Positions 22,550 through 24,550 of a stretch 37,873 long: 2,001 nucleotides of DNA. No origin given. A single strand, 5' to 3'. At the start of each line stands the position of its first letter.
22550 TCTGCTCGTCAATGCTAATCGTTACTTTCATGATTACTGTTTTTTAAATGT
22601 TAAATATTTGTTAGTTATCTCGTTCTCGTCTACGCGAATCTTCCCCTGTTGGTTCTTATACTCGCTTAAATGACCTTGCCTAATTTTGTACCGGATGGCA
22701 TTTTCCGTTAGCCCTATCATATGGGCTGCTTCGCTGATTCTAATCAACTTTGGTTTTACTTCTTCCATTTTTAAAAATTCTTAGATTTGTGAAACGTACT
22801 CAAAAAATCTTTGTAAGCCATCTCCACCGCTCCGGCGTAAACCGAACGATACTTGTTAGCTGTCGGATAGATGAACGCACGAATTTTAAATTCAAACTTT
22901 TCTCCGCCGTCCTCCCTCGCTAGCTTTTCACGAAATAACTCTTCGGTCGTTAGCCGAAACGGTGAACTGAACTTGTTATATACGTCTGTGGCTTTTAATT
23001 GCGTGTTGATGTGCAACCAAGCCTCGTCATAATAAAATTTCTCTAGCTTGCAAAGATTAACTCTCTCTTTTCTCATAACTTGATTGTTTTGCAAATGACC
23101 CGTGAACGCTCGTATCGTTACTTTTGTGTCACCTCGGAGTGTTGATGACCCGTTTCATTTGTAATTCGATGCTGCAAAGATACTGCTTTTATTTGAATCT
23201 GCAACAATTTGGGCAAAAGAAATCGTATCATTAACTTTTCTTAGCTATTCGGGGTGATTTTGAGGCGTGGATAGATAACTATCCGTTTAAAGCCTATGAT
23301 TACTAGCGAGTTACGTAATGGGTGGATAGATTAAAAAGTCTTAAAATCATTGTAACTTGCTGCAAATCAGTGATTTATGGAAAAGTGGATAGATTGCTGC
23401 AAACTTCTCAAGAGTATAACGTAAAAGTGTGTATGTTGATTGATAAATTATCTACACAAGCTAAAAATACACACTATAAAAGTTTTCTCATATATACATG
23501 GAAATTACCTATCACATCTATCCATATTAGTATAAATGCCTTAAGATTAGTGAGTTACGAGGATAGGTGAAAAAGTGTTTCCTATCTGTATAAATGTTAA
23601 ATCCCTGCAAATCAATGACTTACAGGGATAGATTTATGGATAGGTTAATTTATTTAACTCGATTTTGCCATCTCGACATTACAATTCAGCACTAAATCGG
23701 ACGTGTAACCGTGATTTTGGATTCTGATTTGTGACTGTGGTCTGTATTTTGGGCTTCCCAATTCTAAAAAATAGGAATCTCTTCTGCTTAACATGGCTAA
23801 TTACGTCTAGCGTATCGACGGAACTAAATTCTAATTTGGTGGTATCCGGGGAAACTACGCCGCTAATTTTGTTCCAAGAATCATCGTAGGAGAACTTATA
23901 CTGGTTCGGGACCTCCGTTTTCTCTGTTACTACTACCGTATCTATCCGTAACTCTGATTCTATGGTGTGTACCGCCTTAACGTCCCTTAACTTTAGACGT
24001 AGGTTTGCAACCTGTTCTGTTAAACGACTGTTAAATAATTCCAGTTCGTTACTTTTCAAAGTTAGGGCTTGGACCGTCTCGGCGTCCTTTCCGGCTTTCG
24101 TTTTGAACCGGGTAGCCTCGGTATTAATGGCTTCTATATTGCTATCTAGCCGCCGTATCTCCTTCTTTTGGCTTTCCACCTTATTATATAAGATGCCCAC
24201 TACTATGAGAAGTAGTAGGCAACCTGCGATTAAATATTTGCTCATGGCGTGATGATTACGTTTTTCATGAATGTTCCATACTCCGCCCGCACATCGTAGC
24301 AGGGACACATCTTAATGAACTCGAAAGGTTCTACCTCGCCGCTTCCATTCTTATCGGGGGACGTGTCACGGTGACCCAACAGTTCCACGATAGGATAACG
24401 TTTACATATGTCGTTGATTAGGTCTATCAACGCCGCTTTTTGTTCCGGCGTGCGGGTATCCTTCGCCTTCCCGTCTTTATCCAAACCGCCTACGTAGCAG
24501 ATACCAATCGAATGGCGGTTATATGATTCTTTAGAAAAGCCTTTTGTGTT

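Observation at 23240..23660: Non-coding module B: second iteron array, upstream of the first early promoter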

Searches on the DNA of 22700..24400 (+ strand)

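Call 4: search_dna_similar(query=window:22700-24400:+, collection=phages, mode=near, max_rows=30)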
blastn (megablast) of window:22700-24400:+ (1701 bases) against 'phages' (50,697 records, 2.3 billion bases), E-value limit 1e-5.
Records with a match: 52; places in all: 52; records where one place covers at least 80% of the query: 19.
Best place of each record, by identity: 90-95% 4; 60-80% 48.
By first word of the organism name: Bacteroides 52.
By host as written in the record: Bacteroides thetaiotaomicron VPI-5482 10; Bacteroides thetaiotaomicron DA638 7; Bacteroides thetaiotaomicron DA681 3; Bacteroides thetaiotaomicron BSC401 3; Bacteroides thetaiotaomicron DA566 2; Bacteroides thetaiotaomicron DA528 2; Bacteroides fragilis BL19 2; Bacteroides thetaiotaomicron DA61 2; and 21 more.
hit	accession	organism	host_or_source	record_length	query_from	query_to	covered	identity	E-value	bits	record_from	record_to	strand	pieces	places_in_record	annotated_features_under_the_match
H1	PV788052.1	Bacteroides phage BT16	Bacteroides thetaiotaomicron VPI-5482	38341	1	1701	95%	93.9%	0e+0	2422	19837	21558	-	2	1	hypothetical protein (x3) | amidase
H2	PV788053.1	Bacteroides phage BT19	Bacteroides thetaiotaomicron VPI-5482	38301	1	1701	95%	93.9%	0e+0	2422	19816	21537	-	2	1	hypothetical protein (x3) | amidase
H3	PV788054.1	Bacteroides phage BT23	Bacteroides thetaiotaomicron VPI-5482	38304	1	1701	95%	93.9%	0e+0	2422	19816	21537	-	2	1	hypothetical protein (x3) | amidase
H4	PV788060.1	Bacteroides phage BT12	Bacteroides thetaiotaomicron VPI-5482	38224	1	1701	95%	93.9%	0e+0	2422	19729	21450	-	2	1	hypothetical protein (x3) | amidase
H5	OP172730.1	Bacteroides phage BT709P1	Bacteroides thetaiotaomicron DA709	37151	11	1701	99%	75.7%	0e+0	795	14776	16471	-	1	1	hypothetical protein (x3) | endolysin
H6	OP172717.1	Bacteroides phage BT566P1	Bacteroides thetaiotaomicron DA566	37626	23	1701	99%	75.5%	0e+0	769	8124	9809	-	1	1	hypothetical protein (x3) | endolysin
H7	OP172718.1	Bacteroides phage BT566P2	Bacteroides thetaiotaomicron DA566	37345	23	1701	99%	75.5%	0e+0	769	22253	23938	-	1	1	hypothetical protein (x3) | endolysin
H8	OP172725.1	Bacteroides phage BT638P7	Bacteroides thetaiotaomicron DA638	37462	11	1698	99%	74.9%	0e+0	712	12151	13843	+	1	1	hypothetical protein (x3) | endolysin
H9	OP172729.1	Bacteroides phage BT681P4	Bacteroides thetaiotaomicron DA681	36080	11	1701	99%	74.6%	0e+0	697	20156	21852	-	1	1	hypothetical protein (x3) | endolysin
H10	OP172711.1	Bacteroides phage BT401P1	Bacteroides thetaiotaomicron BSC401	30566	11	1692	99%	74.8%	0e+0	706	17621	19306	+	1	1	hypothetical protein (x3) | endolysin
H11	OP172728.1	Bacteroides phage BT681P3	Bacteroides thetaiotaomicron DA681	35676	11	1692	99%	74.7%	0e+0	689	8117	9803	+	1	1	hypothetical protein (x3) | endolysin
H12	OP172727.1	Bacteroides phage BT681P2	Bacteroides thetaiotaomicron DA681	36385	23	1701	99%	74.7%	0e+0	708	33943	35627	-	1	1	hypothetical protein (x3) | endolysin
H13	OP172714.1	Bacteroides phage BT498P1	Bacteroides thetaiotaomicron DA498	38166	23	1701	99%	74.6%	0e+0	684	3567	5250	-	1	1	hypothetical protein (x3) | endolysin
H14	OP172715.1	Bacteroides phage BT528P1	Bacteroides thetaiotaomicron DA528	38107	23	1698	99%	74.6%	0e+0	684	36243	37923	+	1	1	hypothetical protein (x3)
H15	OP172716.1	Bacteroides phage BT528P2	Bacteroides thetaiotaomicron DA528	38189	23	1698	99%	74.6%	0e+0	684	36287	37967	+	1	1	hypothetical protein (x3)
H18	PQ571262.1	Bacteroides phage BF1-8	Bacteroides fragilis BL19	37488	23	1701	93%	76.3%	2e-166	807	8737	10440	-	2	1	hypothetical protein (x2) | amidase | helix-turn-helix domain-containing protein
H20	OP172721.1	Bacteroides phage BT638P3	Bacteroides thetaiotaomicron DA638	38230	11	383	22%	79.3%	9e-66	257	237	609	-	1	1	hypothetical protein (x2)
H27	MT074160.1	Bacteroides phage SJC25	Bacteroides thetaiotaomicron VPI-5508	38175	23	380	21%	79.5%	1e-64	254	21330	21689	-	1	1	hypothetical protein (x2)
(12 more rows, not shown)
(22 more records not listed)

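Call 8: get_annotated_region(hit=H1, flank=18000)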
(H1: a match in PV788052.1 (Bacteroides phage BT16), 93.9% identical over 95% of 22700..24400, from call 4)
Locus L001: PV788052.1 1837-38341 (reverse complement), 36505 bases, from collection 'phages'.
description: Bacteroides phage BT16, complete genome.
organism: Bacteroides phage BT16 (NCBI taxid 3446635)
taxonomy: Viruses
host: Bacteroides thetaiotaomicron VPI-5482; source: sewage; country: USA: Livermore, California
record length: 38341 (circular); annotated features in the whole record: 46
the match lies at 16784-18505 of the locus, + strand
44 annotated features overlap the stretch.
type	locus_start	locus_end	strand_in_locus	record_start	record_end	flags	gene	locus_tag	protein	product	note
CDS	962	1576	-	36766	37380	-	-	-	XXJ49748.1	hypothetical protein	-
CDS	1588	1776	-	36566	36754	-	-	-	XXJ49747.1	hypothetical protein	-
CDS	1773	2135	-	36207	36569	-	-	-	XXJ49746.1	hypothetical protein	-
CDS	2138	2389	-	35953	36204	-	-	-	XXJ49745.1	hypothetical protein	-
CDS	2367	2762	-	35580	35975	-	-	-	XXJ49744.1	hypothetical protein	-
CDS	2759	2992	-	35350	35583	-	-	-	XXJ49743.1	hypothetical protein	-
CDS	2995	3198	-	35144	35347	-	-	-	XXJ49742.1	hypothetical protein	-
CDS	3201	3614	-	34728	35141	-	-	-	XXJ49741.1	hypothetical protein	-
CDS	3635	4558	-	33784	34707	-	-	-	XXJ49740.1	DNA methyltransferase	-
CDS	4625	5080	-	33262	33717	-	-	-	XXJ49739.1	hypothetical protein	-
CDS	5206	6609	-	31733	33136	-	-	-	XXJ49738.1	DNA helicase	-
CDS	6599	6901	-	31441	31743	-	-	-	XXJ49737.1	hypothetical protein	-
CDS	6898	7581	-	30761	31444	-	-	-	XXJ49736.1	hypothetical protein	-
CDS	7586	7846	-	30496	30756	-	-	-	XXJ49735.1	hypothetical protein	-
CDS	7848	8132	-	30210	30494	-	-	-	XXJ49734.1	hypothetical protein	-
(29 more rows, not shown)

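Call 10: get_annotated_region(hit=H5, flank=1500)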
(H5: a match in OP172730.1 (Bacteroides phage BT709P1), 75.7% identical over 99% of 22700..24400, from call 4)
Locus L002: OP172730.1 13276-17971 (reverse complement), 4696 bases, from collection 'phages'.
description: Bacteroides phage BT709P1, complete genome.
organism: Bacteroides phage BT709P1 (NCBI taxid 2968603)
taxonomy: Viruses; Duplodnaviria; Heunggongvirae; Uroviricota; Caudoviricetes
host: Bacteroides thetaiotaomicron DA709; source: municipal sewage; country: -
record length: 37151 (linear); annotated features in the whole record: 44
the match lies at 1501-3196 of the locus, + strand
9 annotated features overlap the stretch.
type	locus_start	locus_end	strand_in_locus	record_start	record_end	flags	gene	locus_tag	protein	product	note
CDS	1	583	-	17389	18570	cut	-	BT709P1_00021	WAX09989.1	hypothetical protein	-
CDS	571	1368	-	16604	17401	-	-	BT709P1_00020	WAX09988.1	hypothetical protein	-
CDS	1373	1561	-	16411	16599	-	-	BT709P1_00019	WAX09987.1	hypothetical protein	-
CDS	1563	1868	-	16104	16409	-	-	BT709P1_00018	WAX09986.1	hypothetical protein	-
CDS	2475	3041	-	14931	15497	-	-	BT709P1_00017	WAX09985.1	hypothetical protein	-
CDS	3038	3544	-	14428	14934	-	-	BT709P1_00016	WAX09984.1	endolysin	-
CDS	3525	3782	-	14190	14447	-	-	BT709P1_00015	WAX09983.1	hypothetical protein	-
CDS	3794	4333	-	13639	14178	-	-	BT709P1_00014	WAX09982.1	hypothetical protein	-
CDS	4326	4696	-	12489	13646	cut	-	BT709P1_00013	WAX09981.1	hypothetical protein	-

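Call 11: get_annotated_region(hit=H18, flank=1500)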
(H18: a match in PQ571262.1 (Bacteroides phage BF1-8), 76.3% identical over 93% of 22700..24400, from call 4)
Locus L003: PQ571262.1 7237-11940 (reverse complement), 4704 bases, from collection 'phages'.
description: Bacteroides phage BF1-8, complete genome.
organism: Bacteroides phage BF1-8 (NCBI taxid 3385210)
taxonomy: Viruses
host: Bacteroides fragilis BL19; source: sewage from septic tank; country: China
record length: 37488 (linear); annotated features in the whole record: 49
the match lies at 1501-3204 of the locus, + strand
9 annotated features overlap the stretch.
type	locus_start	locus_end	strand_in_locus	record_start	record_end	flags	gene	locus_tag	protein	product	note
CDS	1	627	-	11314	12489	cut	-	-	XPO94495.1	exonuclease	BF1-8_gp16; BF1-8_gp16; Annot2=(structure alignment-afuniprot50) AF-F9VIS3-F1-model_v4 Phage protein;Annot3=(structure ...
CDS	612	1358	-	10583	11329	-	-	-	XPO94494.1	hypothetical protein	BF1-8_gp15; BF1-8_gp15; None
CDS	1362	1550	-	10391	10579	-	-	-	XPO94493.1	helix-turn-helix domain-containing protein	BF1-8_gp14; BF1-8_gp14; Annot2=(structure alignment-afuniprot50) AF-A0A1W9J1C8-F1-model_v4 HTH merR-type ...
CDS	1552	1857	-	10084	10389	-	-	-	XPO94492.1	hypothetical protein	BF1-8_gp13; BF1-8_gp13; None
CDS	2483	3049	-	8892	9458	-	-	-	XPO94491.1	hypothetical protein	BF1-8_gp12; BF1-8_gp12; None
CDS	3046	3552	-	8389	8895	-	-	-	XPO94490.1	amidase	BF1-8_gp11; BF1-8_gp11; Annot2=(structure alignment-afuniprot50) AF-A0A1Y4JXI6-F1-model_v4 N-acetylmuramoyl-L-alanine ...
CDS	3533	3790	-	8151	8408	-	-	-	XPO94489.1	hypothetical protein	BF1-8_gp10; BF1-8_gp10; None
CDS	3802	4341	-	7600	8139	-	-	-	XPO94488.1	hypothetical protein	BF1-8_gp9; BF1-8_gp9; None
CDS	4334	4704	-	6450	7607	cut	-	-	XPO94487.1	portal protein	BF1-8_gp8; BF1-8_gp8; Annot2=(structure alignment-afuniprot50) AF-A0A1Y3DBH0-F1-model_v4 Phage portal ...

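Call 12: get_annotated_region(hit=H27, flank=3000)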
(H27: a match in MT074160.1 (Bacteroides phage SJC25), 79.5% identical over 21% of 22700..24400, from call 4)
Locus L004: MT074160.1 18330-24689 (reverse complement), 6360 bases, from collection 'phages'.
description: Bacteroides phage SJC25, complete genome.
organism: Bacteroides phage SJC25 (NCBI taxid 2710519)
taxonomy: Viruses; Duplodnaviria; Heunggongvirae; Uroviricota; Caudoviricetes
host: Bacteroides thetaiotaomicron VPI-5508; source: primary sewage effluent collected as it entered a water treatment facility; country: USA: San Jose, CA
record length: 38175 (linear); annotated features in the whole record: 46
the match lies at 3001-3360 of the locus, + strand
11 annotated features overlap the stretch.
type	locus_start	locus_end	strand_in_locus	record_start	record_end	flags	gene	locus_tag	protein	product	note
CDS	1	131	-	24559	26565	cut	-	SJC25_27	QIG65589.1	hypothetical protein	-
CDS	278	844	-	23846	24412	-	-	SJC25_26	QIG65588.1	hypothetical protein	-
CDS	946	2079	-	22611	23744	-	-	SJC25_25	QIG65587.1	hypothetical protein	-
CDS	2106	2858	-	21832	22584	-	-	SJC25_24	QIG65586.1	hypothetical protein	-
CDS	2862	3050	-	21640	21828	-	-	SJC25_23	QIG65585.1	hypothetical protein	-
CDS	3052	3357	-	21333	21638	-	-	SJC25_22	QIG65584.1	hypothetical protein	-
CDS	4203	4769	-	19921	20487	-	-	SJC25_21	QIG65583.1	hypothetical protein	-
CDS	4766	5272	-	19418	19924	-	-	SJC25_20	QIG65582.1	hypothetical protein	-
CDS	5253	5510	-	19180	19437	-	-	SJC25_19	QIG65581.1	hypothetical protein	-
CDS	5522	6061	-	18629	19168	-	-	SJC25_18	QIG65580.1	hypothetical protein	-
CDS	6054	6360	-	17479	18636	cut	-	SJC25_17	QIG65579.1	hypothetical protein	-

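Call 13: get_annotated_region(hit=H20, flank=3000)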
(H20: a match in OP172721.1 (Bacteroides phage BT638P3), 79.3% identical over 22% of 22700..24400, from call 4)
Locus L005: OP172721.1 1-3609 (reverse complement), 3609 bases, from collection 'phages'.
description: Bacteroides phage BT638P3, complete genome.
organism: Bacteroides phage BT638P3 (NCBI taxid 2968596)
taxonomy: Viruses; Duplodnaviria; Heunggongvirae; Uroviricota; Caudoviricetes
host: Bacteroides thetaiotaomicron DA638; source: municipal sewage; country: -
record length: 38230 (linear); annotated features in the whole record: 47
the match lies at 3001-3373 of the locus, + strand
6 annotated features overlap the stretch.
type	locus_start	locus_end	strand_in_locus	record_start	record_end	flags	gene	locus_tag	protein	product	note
CDS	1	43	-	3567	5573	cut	-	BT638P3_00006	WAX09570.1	hypothetical protein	-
CDS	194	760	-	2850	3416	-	-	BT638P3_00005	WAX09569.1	hypothetical protein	-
CDS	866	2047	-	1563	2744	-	-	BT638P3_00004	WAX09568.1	hypothetical protein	-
CDS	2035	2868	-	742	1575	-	-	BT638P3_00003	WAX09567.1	hypothetical protein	-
CDS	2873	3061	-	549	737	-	-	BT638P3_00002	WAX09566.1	hypothetical protein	-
CDS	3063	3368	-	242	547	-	-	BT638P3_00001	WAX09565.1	hypothetical protein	-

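Call 64: search_rna_families(source=window, start=22950, end=23750, threshold=evalue, max_evalue=1)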
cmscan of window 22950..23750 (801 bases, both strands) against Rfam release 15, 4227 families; matches with E-value up to 1: 1.
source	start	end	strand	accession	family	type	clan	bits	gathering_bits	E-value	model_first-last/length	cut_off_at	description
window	23526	23632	+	RF04178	BTnc005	Gene; sRNA;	-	15.5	174.8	0.66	1-205/205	no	Bacteroides sRNA BTnc005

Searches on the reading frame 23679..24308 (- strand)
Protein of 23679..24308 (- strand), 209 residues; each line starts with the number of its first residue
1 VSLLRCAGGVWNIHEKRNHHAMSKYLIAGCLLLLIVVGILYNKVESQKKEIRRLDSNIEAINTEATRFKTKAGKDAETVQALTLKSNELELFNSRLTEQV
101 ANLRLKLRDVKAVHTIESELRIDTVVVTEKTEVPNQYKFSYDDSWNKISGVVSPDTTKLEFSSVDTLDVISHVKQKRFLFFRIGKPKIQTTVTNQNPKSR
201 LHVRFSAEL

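Call 20: search_protein_families(library=phrogs, proteins=[window:23679-24308:-], max_evalue=0.01)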
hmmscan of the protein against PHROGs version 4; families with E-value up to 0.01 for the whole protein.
window:23679-24308:- (209 aa): 3 families
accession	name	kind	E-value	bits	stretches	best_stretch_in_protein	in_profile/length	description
phrog_14010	-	unknown function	2.1e-29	103.6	1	26-200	6-186/197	-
phrog_739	-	lysis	0.0017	19.5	1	25-106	10-84/122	Rz-like spanin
phrog_17593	-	unknown function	0.0035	18.5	1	124-169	23-68/101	-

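Call 21: search_protein_families(library=pfam, proteins=[window:23679-24308:-], max_evalue=0.01)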
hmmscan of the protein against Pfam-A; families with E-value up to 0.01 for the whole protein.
window:23679-24308:- (209 aa): 3 families
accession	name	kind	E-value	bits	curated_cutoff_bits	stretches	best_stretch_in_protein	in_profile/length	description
PF20186.3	DUF6549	-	3.4e-27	95.9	27.4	1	48-201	2-157/167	Family of unknown function (DUF6549)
PF05565.16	Sipho_Gp157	-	0.0024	18.3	28.6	1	41-138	39-125/162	Siphovirus Gp157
PF13874.11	Nup54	-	0.0093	16.4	30.5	0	40-147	34-139/140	Nucleoporin complex subunit 54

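Call 36: find_related_loci(query=window:23679-24308:-, collection=viral_contigs, flank=3000)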
Query window:23679-24308:- (209 aa) in viral_contigs; peptide patterns used: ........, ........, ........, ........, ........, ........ (x = any residue, [..] = any of these).
64 stretches matched a pattern; 53 encode a relative of the query (tblastn E <= 1e-3); 53 distinct loci.
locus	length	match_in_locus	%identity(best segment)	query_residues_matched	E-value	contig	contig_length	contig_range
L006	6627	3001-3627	95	1-209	2e-126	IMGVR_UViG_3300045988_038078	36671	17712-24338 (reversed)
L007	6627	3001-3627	95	1-209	2e-125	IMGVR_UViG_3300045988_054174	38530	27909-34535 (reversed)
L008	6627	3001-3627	78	1-209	7e-109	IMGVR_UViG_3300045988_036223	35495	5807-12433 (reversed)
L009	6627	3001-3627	94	1-209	2e-124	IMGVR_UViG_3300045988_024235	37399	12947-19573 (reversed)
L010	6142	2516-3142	77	1-209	2e-102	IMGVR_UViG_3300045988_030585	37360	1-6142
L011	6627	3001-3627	77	1-209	5e-101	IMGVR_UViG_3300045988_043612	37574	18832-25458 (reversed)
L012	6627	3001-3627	76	1-209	6e-100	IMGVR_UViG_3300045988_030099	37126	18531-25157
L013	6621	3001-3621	62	1-207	7e-82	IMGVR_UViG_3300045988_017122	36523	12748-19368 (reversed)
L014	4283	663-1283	61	1-207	2e-81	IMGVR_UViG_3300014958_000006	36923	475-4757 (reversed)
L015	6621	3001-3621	60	1-207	1e-80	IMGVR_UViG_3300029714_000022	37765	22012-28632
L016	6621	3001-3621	60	1-207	1e-80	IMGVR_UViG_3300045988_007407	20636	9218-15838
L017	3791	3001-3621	60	1-207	1e-80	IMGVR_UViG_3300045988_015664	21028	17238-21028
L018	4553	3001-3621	60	1-207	2e-80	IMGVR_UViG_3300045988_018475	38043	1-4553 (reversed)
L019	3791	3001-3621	60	1-207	2e-80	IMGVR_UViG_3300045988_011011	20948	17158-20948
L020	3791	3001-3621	59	1-207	2e-80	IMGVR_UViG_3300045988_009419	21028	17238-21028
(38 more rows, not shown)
